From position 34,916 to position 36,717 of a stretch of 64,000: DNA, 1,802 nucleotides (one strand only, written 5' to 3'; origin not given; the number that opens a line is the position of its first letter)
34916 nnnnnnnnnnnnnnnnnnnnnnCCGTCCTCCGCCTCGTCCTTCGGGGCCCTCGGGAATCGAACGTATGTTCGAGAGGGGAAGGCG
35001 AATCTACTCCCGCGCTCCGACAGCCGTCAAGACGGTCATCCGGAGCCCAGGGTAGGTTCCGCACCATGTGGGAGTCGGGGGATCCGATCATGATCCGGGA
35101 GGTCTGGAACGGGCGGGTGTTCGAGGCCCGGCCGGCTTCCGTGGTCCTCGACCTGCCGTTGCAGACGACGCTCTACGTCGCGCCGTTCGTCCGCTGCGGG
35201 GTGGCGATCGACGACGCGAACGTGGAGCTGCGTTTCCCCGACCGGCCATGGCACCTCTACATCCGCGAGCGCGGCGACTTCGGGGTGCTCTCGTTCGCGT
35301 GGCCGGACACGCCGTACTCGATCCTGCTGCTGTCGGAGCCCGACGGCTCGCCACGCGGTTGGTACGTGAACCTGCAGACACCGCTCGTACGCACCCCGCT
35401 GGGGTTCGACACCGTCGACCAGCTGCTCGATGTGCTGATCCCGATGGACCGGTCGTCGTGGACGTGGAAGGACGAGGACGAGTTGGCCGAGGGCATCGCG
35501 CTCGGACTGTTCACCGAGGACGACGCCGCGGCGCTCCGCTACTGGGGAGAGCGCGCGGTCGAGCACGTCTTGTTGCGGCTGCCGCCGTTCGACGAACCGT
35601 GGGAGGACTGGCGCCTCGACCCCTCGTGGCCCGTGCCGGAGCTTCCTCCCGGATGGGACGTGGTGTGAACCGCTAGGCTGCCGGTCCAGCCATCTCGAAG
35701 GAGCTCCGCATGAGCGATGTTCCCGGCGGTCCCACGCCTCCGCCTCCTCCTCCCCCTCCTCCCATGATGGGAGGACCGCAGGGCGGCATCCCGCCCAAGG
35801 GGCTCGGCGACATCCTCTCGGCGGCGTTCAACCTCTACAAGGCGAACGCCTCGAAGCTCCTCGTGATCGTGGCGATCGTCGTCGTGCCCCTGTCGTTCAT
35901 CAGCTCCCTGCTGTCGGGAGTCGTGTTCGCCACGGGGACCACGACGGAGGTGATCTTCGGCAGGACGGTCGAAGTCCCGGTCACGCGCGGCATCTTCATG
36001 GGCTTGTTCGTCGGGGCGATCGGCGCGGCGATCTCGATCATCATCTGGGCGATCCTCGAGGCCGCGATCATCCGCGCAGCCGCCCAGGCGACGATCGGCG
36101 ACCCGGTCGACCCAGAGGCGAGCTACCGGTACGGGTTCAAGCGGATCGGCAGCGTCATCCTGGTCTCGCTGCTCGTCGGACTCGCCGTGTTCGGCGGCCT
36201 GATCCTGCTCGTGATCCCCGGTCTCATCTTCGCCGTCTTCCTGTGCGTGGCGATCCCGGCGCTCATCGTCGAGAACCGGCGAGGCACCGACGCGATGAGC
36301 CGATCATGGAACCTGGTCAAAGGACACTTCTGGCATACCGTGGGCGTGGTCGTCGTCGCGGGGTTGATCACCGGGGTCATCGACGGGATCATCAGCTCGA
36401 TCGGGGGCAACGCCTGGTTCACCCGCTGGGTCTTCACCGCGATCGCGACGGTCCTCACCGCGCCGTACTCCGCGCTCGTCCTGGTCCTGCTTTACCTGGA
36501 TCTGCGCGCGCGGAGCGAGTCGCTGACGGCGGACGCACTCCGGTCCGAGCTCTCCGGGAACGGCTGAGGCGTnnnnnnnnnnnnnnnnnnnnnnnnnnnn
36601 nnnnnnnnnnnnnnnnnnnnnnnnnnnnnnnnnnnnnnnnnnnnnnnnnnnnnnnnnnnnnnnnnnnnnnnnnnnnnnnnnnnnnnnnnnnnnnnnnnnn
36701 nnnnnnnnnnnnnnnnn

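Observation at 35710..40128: UDP-sulfoquinovose synthase operon with a cysteine-desulfurase-like aminotransferase and a membrane GT2, unusual for an actinobacterium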

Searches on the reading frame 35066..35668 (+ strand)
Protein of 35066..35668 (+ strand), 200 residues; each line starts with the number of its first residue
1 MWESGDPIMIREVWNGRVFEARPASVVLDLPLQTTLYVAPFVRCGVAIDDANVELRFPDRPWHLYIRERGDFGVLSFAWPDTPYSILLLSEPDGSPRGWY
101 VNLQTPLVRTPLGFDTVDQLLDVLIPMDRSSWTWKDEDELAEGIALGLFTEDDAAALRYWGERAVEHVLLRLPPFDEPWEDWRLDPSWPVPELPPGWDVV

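Call 9: search_protein_families(library=pfam, proteins=[window:35066-35668:+], max_evalue=0.01)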
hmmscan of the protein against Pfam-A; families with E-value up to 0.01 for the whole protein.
window:35066-35668:+ (200 aa): 1 family
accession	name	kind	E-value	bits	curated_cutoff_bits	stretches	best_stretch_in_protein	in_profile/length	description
PF04167.18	DUF402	-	1.4e-10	41.6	23.9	1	74-140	3-68/68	Protein of unknown function (DUF402)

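Call 10: search_protein_families(library=ncbifam, proteins=[window:35066-35668:+], max_evalue=0.01)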
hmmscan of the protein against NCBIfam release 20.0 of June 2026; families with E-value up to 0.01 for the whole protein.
window:35066-35668:+ (200 aa): 1 family
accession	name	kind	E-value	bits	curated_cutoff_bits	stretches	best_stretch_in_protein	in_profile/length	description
NF049998.1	FomD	equivalog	9.3e-37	126.7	320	1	2-198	1-204/207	cytidylyl-2-hydroxypropylphosphonate hydrolase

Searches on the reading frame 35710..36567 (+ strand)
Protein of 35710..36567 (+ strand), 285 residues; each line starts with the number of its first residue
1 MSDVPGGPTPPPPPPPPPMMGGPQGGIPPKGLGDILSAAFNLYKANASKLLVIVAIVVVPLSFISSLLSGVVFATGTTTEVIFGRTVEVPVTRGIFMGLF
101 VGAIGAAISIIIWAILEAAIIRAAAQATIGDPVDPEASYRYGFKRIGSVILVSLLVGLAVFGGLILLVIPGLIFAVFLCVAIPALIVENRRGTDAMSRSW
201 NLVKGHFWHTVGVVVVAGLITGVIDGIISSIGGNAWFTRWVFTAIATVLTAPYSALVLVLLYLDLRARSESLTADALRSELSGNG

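Call 9: search_protein_families(library=pfam, proteins=[window:35710-36567:+], max_evalue=0.01)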
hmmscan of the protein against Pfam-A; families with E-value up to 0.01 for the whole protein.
window:35710-36567:+ (285 aa): 2 families
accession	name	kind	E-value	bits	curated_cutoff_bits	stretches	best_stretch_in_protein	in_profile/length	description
PF10110.14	GPDPase_memb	-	9.1e-07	28.3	29.6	1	163-236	167-241/321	Membrane domain of glycerophosphoryl diester phosphodiesterase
PF06790.16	UPF0259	-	0.0042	17.4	31.4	1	147-262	131-243/248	Uncharacterised protein family (UPF0259)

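Call 10: search_protein_families(library=ncbifam, proteins=[window:35710-36567:+], max_evalue=0.01)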
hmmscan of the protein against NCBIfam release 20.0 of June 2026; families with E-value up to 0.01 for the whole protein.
window:35710-36567:+ (285 aa): 1 family
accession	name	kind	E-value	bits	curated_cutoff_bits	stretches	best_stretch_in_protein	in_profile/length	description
NF002774.0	PRK02868.1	equivalog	7.9e-05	22.5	227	1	143-262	123-239/248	YciC family protein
